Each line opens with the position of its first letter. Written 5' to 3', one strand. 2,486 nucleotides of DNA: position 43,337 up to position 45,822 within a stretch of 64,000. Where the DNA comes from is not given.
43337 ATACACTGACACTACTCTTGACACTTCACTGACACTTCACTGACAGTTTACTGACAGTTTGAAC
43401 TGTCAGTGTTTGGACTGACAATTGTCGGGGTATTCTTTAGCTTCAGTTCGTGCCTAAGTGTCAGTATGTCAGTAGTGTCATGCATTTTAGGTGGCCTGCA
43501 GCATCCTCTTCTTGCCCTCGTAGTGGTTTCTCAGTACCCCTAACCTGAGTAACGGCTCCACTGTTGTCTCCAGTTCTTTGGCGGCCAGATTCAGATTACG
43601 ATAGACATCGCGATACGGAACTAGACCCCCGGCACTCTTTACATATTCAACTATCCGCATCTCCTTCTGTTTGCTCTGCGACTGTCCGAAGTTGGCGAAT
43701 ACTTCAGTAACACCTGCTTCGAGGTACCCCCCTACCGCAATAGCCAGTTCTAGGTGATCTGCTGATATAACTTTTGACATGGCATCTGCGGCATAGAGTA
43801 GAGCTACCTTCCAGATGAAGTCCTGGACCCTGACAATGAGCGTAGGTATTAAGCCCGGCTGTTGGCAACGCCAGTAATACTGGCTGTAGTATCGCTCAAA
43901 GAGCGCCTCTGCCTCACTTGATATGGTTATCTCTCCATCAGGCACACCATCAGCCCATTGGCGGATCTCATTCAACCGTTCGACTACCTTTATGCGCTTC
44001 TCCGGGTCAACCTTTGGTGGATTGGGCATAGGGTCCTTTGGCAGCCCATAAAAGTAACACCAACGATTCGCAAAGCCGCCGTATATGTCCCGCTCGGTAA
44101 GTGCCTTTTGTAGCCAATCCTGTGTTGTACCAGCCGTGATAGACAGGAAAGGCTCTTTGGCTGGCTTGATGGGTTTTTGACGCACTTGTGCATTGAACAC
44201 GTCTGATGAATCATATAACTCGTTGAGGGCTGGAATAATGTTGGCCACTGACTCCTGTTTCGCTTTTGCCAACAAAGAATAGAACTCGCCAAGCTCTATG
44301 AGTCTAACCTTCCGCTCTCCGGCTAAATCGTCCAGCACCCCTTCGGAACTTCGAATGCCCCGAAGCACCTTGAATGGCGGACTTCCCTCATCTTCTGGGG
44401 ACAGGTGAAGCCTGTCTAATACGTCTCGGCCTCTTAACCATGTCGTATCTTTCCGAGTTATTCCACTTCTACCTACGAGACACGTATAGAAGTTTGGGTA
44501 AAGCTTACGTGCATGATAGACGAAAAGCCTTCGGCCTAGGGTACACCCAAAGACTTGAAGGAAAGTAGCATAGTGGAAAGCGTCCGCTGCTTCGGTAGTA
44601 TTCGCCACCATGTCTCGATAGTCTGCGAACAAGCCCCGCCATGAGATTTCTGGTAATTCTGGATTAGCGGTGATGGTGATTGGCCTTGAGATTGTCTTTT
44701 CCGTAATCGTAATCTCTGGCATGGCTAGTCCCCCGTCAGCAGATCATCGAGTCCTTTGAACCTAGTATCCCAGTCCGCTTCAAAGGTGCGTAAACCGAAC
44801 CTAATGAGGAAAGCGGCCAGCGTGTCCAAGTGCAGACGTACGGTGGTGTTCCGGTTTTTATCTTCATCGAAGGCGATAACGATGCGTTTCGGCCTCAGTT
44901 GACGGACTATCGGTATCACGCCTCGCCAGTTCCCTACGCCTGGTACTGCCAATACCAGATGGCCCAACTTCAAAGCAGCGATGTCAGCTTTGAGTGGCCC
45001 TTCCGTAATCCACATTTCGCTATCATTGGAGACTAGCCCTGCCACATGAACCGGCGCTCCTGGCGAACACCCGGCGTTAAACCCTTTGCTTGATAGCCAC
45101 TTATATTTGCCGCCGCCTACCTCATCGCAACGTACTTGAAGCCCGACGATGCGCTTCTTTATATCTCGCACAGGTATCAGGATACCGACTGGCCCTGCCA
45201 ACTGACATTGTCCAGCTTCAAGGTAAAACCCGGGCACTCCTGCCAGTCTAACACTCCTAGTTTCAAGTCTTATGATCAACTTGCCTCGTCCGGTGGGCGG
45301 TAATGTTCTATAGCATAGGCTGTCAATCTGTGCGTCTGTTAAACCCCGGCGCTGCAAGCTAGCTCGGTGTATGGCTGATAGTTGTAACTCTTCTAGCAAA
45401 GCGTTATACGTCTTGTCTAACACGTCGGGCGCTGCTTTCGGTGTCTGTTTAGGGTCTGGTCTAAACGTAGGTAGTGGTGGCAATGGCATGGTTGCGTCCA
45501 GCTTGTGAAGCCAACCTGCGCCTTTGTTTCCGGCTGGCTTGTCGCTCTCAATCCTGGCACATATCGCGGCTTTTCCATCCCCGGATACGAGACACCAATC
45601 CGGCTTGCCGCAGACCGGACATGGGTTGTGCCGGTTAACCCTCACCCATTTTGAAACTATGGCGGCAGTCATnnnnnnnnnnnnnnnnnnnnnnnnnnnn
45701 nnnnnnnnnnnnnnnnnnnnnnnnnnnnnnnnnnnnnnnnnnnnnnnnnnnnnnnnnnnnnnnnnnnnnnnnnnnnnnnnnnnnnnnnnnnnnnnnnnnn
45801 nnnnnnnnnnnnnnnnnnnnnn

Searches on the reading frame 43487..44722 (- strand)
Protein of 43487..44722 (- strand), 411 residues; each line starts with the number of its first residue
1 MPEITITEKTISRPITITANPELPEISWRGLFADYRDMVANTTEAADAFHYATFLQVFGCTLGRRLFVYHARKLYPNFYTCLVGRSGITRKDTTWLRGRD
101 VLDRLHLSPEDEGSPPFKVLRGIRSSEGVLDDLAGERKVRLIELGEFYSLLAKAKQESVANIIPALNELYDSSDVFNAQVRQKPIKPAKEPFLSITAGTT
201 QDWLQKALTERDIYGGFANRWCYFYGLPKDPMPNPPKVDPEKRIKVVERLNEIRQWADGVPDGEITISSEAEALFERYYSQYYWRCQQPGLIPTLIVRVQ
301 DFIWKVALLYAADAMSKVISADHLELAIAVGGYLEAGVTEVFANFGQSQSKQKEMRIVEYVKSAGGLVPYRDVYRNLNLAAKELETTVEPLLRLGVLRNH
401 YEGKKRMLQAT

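Call 9: search_protein_families(library=pfam, proteins=[window:43487-44722:-], max_evalue=0.01)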
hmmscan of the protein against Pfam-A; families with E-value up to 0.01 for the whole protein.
window:43487-44722:- (411 aa): 1 family
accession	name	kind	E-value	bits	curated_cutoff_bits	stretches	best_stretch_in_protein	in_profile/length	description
PF13148.11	DUF3987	-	3.8e-05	23.5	27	1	127-342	133-362/364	Protein of unknown function (DUF3987)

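Call 16: find_homologous_proteins(query=window:43487-44722:-)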
Query window:43487-44722:- (411 aa): 173 proteins with E <= 0.001 among 8000 candidates; the best 120 are listed.
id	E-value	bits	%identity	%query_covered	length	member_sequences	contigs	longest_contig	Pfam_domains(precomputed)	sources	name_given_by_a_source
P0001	3.6e-210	716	75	100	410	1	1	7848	PF13148.12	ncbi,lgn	-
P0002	8.3e-202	688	72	100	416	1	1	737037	PF13148.12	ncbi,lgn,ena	-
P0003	3.0e-201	686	73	100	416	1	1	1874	PF13148.12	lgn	-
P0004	8.8e-200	682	71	100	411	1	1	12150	PF13148.12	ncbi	-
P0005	2.7e-198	677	71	100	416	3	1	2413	PF13148.12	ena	-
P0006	4.9e-198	676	71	100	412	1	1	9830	PF13148.12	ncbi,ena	-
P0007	1.2e-197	675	70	100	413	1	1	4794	PF13148.12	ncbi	ncbi:hypothetical protein ACFLUB_04265 [Chloroflexota bacterium]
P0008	1.8e-197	674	72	100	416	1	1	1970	PF13148.12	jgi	jgi:hypothetical protein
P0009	4.5e-197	673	70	100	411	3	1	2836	PF13148.12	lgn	-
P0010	5.0e-196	669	70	100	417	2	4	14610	PF13148.12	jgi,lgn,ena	-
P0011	1.1e-195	668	72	99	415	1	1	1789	PF13148.12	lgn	-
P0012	2.9e-195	667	69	100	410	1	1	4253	PF13148.12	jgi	jgi:hypothetical protein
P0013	7.7e-195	665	70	100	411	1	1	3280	PF13148.12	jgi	-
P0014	9.4e-195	665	71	98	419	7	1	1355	-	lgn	-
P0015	1.3e-194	665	70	100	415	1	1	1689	PF13148.12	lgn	-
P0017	8.0e-194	662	70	100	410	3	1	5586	PF13148.12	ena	-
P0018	1.5e-193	661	70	99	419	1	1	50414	PF13148.12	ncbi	-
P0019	3.9e-193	660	70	100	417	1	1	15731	PF13148.12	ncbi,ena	-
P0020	7.3e-193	659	69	100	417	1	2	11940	PF13148.12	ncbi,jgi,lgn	-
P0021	1.1e-192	658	69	100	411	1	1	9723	PF13148.12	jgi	jgi:hypothetical protein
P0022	1.2e-192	658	70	98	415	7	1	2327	PF13148.12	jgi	-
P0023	1.2e-192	658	68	100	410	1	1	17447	PF13148.12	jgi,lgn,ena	-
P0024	2.9e-192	657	69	100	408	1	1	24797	PF13148.12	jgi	jgi:hypothetical protein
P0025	4.7e-192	656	69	100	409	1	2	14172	PF13148.12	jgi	jgi:hypothetical protein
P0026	8.4e-192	655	71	98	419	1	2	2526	PF13148.12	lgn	-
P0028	3.1e-191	654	70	98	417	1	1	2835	PF13148.12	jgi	jgi:hypothetical protein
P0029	6.8e-191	652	70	98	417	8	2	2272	PF13148.12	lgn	-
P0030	8.5e-191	652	69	100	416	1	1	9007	PF13148.12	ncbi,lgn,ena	-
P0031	5.7e-190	649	68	100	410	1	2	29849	PF13148.12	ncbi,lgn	-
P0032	2.1e-189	647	68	100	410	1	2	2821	PF13148.12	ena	-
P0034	3.0e-188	644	68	100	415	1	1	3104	PF13148.12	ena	-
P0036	2.3e-187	641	72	95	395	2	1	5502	PF13148.12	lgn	-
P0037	1.0e-186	639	69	98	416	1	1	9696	PF13148.12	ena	-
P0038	2.1e-186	638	68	100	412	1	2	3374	PF13148.12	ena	-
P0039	2.6e-186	637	70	98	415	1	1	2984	PF13148.12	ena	-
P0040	7.4e-186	636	67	99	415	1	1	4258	PF13148.12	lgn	-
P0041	1.0e-185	635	68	100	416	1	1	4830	PF13148.12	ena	-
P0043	1.7e-185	635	67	99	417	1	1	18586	PF13148.12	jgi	-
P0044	4.1e-185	633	68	97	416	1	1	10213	PF13148.12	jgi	-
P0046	4.3e-184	630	68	100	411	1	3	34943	PF13148.12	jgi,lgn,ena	-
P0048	2.4e-183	628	67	100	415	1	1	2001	PF13148.12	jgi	jgi:hypothetical protein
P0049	2.6e-183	627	67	99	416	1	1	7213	PF13148.12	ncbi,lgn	-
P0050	8.7e-181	619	67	98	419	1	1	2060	PF13148.12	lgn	-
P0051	1.4e-180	618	68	98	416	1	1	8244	PF13148.12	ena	-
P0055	7.2e-177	606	64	100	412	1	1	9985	PF13148.12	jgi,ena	-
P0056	1.6e-176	605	66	99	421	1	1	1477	PF13148.12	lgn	-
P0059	8.8e-175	599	65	98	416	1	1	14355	PF13148.12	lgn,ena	-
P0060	7.8e-174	596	66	98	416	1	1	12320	PF13148.12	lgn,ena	-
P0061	2.5e-173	595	65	96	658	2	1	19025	PF13148.12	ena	-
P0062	5.0e-173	594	63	99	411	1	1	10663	PF13148.12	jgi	jgi:hypothetical protein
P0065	2.1e-170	585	65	98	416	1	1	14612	PF13148.12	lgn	-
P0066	8.2e-170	583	64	94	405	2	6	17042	PF13148.12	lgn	-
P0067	3.1e-169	581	63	98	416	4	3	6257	PF13148.12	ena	-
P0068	3.5e-169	581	65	94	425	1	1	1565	PF13148.12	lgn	-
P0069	4.2e-169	581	62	100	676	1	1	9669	PF13148.12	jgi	-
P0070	2.8e-168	578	63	99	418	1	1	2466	PF13148.12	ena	-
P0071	2.8e-168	578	64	92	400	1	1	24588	PF13148.12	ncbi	ncbi:hypothetical protein ACFLYX_01120 [Chloroflexota bacterium]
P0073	3.9e-167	574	62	98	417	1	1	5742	PF13148.12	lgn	-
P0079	1.3e-164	566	63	100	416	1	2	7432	PF13148.12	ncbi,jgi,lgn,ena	-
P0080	4.2e-164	564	63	92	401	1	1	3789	PF13148.12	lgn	-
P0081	1.2e-163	563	62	96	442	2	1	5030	PF13148.12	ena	-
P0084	1.8e-162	559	64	94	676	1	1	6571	PF13148.12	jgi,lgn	jgi:hypothetical protein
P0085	1.2e-160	553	61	93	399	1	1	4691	PF13148.12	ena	-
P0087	3.9e-160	551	62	95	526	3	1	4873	PF13148.12,PF00772.27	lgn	-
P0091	6.2e-156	537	60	95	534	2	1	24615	PF13148.12,PF00772.27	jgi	-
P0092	6.4e-156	537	59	100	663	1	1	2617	PF13148.12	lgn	-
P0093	1.5e-155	536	67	85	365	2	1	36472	PF13148.12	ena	-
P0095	1.7e-149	516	60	94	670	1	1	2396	PF13148.12,PF09250.17,PF08708.17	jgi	-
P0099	2.6e-146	506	58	93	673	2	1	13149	PF13148.12,PF09250.17,PF08708.17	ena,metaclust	metaclust:\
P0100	4.6e-146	505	72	74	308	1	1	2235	PF13148.12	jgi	jgi:hypothetical protein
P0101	3.1e-143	495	59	93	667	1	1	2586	PF13148.12,PF09250.17,PF08708.17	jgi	jgi:hypothetical protein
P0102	4.5e-142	492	69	74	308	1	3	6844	PF13148.12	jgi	-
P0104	8.7e-142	491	69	75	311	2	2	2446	PF13148.12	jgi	jgi:hypothetical protein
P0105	6.9e-141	488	59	92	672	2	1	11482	PF13148.12,PF09250.17,PF08708.17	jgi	-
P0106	1.5e-140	487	58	92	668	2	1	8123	PF13148.12,PF09250.17,PF08708.17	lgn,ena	-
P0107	4.2e-139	482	61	84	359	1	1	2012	PF13148.12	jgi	-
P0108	5.2e-138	478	71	72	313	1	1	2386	PF13148.12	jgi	-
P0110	2.1e-128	447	53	92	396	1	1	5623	PF13148.12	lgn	-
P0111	3.5e-125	436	50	93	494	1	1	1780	PF13148.12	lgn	-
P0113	3.4e-121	423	51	94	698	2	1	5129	PF13148.12,PF09250.17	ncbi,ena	-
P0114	1.7e-120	420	62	73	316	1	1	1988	PF13148.12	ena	-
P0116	5.5e-120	419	52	92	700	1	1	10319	PF13148.12,PF09250.17,PF08708.17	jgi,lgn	jgi:hypothetical protein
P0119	1.0e-119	418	51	92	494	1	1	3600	PF13148.12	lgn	-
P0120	5.7e-119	415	51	94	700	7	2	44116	PF13148.12,PF09250.17,PF08708.17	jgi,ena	-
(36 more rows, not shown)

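Call 18: find_related_loci(query=A1, collection=genome_contigs, flank=6000)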
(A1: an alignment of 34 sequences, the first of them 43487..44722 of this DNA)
Query A1 (411 aa) in genome_contigs; peptide patterns used: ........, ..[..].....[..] (x = any residue, [..] = any of these).
30 stretches matched a pattern; 7 encode a relative of the query (tblastn E <= 1e-3); 7 distinct loci.
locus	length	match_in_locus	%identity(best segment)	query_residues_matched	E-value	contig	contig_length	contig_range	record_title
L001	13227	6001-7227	72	1-409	0e+0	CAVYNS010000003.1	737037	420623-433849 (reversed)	MAG: uncultured Chloroflexia bacterium isolate MFD04408.bin.1.133 genome assembly, contig: contig_27545, whole genome sh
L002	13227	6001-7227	70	1-410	0e+0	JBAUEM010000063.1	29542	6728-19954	MAG: Dehalococcoidia bacterium isolate MFD13097_ilm_asm_bin13 k127_352424, whole genome shotgun sequence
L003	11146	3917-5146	68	1-411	0e+0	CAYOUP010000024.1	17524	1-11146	MAG TPA_asm: uncultured Hyphomicrobiaceae bacterium isolate SRP214966_co2_326 genome assembly, contig: NODE_4807_length_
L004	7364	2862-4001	62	22-401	2e-169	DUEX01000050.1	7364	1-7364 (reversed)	MAG TPA_asm: Dehalococcoidia bacterium isolate W265 Contig50, whole genome shotgun sequence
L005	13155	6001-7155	60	23-405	2e-151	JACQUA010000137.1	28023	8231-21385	MAG: Chloroflexi bacterium isolate NC_groundwater_1425_Ag_S-0.65um_59_63 S_p65_S5_coassembly_k141_1712227, whole genome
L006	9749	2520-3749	69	1-409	0e+0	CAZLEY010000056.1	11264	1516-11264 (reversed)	MAG TPA_asm: uncultured Dehalococcoidaceae bacterium isolate binchicken_co228_510 genome assembly, contig: NODE_8674_len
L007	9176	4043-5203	51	17-399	4e-112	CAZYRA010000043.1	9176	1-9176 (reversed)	MAG TPA_asm: uncultured Dehalococcoidales bacterium isolate binchicken_co9_185 genome assembly, contig: NODE_3391_length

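Call 21: find_related_loci(query=A1, collection=metagenome_contigs, flank=5000)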
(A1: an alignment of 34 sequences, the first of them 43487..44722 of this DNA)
Query A1 (411 aa) in metagenome_contigs; peptide patterns used: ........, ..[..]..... (x = any residue, [..] = any of these).
170 stretches matched a pattern; 61 encode a relative of the query (tblastn E <= 1e-3); 60 distinct loci.
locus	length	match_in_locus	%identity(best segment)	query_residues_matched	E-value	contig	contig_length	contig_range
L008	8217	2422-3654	71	1-410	0e+0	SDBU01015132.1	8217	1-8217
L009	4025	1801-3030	70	1-410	0e+0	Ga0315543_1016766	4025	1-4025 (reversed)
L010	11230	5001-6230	70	1-409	0e+0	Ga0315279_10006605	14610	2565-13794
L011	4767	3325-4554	70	1-409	0e+0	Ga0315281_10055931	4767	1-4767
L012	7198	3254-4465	71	1-401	0e+0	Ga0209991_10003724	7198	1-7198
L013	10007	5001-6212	71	1-401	0e+0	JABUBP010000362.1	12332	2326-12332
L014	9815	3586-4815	70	1-409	0e+0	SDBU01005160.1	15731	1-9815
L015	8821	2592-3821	69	1-409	0e+0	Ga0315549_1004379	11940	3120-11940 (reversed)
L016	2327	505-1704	70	1-401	0e+0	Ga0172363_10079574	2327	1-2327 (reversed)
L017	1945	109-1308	72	2-401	0e+0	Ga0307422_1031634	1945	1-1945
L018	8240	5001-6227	68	1-410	0e+0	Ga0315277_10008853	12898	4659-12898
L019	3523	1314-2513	70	1-401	0e+0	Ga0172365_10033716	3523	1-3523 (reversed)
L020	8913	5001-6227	71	1-409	0e+0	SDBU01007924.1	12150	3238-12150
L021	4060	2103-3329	69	1-409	0e+0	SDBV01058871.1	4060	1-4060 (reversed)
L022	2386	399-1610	71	1-401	0e+0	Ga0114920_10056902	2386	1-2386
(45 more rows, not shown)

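Call 28: predict_structure(alignment_id=A1)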
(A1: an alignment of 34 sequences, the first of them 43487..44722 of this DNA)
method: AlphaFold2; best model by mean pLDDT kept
length: 411 residues; sequences in the alignment: 34
mean_pLDDT: 71.5   pTM: 0.73
mean pLDDT of the five models: 71.5, 69.0, 61.6, 57.1, 56.0
residues with pLDDT >= 90: 80; 70-90: 152; 50-70: 121; < 50: 58
segments of 3 or more residues with pLDDT < 50: 1-18, 71-73, 88-90, 149-157, 175-181, 211-215, 402-411
pLDDT, mean of each block of 10 residues (from residue 1): 38 42 89 95 89 90 74 62 62 78 70 57 59 64 59 47 57 48 54 72 65 54 83 86 94 89 89 91 70 73 90 95 95 84 61 77 75 77 75 68 42 40
secondary structure, 60 per line:
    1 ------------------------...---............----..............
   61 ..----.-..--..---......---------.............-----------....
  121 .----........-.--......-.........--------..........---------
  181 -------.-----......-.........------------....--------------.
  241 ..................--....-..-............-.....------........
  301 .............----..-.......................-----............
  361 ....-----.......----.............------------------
elements in order: H31-42 H47-62 E78-83 H93-105 E117-121 H126-133 E138-143 H145-153 H162-171 E194-199 H201-209 E222-225 H240-258 H269-280 H282-286 H293-313 H321-343 H349-364 H370-376 H381-393

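Call 30: search_solved_structures(query=A1, max_evalue=1)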
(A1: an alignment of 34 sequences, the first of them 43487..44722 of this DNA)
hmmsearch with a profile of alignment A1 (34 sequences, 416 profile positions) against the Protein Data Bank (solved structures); distinct sequences matched with E-value up to 1: 1.
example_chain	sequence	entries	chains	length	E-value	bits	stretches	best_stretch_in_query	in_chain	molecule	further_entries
7s5l_A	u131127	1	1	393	0.15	14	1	245-346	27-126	Cembrene A synthase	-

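Call 49: find_related_loci(query=A1, collection=viral_contigs, flank=5000)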
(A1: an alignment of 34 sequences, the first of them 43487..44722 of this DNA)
Query A1 (411 aa) in viral_contigs; peptide patterns used: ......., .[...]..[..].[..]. (x = any residue, [..] = any of these).
29 stretches matched a pattern, but none encodes a relative of the query by tblastn (E <= 1e-3).

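Call 50: search_dna_similar(query=window:43487-44722:-, collection=plasmids, mode=protein, max_evalue=0.001, max_rows=15)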
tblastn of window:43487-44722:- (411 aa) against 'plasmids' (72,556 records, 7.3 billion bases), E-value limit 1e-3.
No match.

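Call 57: search_protein_families(library=ncbifam, proteins=[window:43487-44722:-], max_evalue=0.001)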
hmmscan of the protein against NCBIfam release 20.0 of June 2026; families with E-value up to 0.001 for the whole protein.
window:43487-44722:- (411 aa): 0 families

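Call 69: search_dna_similar(query=window:43487-44722:-, collection=phages, mode=protein, max_evalue=0.001, max_rows=10)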
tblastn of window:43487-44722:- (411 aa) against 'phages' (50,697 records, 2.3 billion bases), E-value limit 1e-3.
Records with a match: 27; places in all: 27; records where one place covers at least 80% of the query: 25.
Best place of each record, by identity: <60% 27.
By first word of the organism name: Pseudomonas 16; Rhodococcus 6; Caudoviricetes 2; Bacteriophage 1; Desulfofustis 1; Gordonia 1.
By host as written in the record: Pseudomonas aeruginosa 12; - 5; Rhodococcus equi 2; Pseudomonas sp. 1; Psuedomonas aeruginosa 1; Rhodococcus qingshengii S10 1; Rhodococcus erythropolis NRRL B-1574 1; Methanomicrobiales 1; and 3 more.
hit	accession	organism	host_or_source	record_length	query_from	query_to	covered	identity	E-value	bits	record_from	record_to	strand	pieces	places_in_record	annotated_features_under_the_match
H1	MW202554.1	Caudoviricetes sp.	Manatee Spring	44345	2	406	99%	24.1%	1e-12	76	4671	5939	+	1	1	hypothetical protein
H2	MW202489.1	Bacteriophage sp.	Manatee Spring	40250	28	397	90%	25.4%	6e-17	89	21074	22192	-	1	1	hypothetical protein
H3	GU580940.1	Rhodococcus phage ReqiDocB7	Rhodococcus equi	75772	23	398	91%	24.5%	1e-20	100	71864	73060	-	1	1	gp102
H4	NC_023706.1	Rhodococcus phage ReqiDocB7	Rhodococcus equi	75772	23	398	91%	24.5%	1e-20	100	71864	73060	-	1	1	helicase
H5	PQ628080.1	Pseudomonas phage Neko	Pseudomonas aeruginosa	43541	31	375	84%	25.9%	9e-14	79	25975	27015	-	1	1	putative primase | DNA polymerase I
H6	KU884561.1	Pseudomonas phage PaMx33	Pseudomonas aeruginosa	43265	31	375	84%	25.9%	1e-13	79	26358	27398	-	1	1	putative primase | putative DNA polymerase I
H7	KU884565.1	Pseudomonas phage PaMx46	Pseudomonas aeruginosa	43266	31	375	84%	25.9%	1e-13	79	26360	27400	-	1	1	putative primase | putative DNA polymerase I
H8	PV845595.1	Pseudomonas phage Ph_15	Pseudomonas aeruginosa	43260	31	375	84%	25.9%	2e-13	79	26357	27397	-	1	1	putative primase | putative DNA polymerase I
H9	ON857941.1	Pseudomonas phage vB_PaeP_FBPa48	Pseudomonas sp.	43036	31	375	84%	25.6%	2e-13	78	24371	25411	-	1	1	hypothetical protein | DNA polymerase I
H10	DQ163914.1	Pseudomonas phage 119X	-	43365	31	375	84%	25.6%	2e-13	78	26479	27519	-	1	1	record has no annotation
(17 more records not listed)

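Call 70: get_annotated_region(hit=H4, flank=1500)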
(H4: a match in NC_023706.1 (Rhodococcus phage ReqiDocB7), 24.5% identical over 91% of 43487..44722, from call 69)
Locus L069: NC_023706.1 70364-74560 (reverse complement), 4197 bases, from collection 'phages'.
description: Rhodococcus phage ReqiDocB7, complete genome.
organism: Rhodococcus phage ReqiDocB7 (NCBI taxid 691966)
taxonomy: Viruses; Duplodnaviria; Heunggongvirae; Uroviricota; Caudoviricetes
host: Rhodococcus equi; source: -; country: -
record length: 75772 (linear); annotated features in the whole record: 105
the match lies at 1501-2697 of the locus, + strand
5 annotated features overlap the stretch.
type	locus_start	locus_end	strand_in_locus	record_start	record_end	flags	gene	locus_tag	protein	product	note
CDS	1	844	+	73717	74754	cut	-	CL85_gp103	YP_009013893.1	gp103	hypothetical phage protein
CDS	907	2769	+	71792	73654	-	-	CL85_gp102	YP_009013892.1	helicase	conserved phage protein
CDS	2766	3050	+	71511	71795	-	-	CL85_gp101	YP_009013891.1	gp101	hypothetical phage protein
CDS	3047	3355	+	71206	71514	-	-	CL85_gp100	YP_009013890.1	gp100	hypothetical phage protein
CDS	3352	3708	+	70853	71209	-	-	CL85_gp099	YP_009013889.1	gp099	hypothetical phage protein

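Call 71: get_annotated_region(hit=H6, flank=1500)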
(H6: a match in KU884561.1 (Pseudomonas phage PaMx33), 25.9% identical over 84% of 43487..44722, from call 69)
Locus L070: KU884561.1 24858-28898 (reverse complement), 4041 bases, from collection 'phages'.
description: Pseudomonas phage PaMx33, complete genome.
organism: Pseudomonas phage PaMx33 (NCBI taxid 1815974)
taxonomy: Viruses; Duplodnaviria; Heunggongvirae; Uroviricota; Caudoviricetes; Fredfastierviridae; Jamesmcgillvirus
host: Pseudomonas aeruginosa; source: environmental water; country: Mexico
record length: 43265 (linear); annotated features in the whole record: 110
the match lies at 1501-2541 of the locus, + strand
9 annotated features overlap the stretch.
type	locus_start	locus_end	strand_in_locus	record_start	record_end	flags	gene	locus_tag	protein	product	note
CDS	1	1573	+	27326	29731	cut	-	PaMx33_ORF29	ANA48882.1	putative DNA polymerase I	structural similarity to:2KFN, Klenow Fragment DNA Polymerase I, E. coli found with HHPred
regulatory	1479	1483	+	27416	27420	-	-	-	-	ribosome_binding_site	-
CDS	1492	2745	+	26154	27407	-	-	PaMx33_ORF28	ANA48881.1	putative primase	Structural similarity to: 1W5S, Origin Recognition Complex Protein 2, Aeropyrum pernix, found with HHPred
regulatory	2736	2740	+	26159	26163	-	-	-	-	ribosome_binding_site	-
CDS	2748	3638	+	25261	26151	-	-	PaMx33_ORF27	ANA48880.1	putative pyrophosphohydrolase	structural similarity to: 2Q73, MazG, Vibrio sp, found with HHPred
regulatory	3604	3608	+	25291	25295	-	-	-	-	ribosome_binding_site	-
CDS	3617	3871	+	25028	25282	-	-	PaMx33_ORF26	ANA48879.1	hypothetical protein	-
regulatory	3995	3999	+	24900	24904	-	-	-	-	ribosome_binding_site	-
CDS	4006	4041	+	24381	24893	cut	-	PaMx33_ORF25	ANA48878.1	hypothetical protein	-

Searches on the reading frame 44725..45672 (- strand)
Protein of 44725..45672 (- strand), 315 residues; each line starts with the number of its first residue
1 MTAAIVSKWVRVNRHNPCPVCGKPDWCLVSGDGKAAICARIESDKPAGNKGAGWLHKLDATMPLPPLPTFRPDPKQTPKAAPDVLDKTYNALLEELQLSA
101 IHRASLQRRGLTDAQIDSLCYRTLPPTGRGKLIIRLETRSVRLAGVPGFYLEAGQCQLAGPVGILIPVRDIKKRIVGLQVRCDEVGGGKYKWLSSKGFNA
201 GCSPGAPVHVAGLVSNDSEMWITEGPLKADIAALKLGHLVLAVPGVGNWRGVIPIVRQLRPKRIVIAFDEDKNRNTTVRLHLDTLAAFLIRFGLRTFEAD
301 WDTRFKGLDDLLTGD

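Call 9: search_protein_families(library=pfam, proteins=[window:44725-45672:-], max_evalue=0.01)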
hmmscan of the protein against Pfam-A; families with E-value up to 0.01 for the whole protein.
window:44725-45672:- (315 aa): 1 family
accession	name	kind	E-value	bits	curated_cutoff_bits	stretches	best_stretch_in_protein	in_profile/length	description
PF12965.13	DUF3854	-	4.8e-09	36.6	23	1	220-313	13-124/130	Domain of unknown function (DUF3854)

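Call 57: search_protein_families(library=ncbifam, proteins=[window:44725-45672:-], max_evalue=0.001)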
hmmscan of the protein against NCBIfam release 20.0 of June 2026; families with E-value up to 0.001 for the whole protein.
window:44725-45672:- (315 aa): 0 families
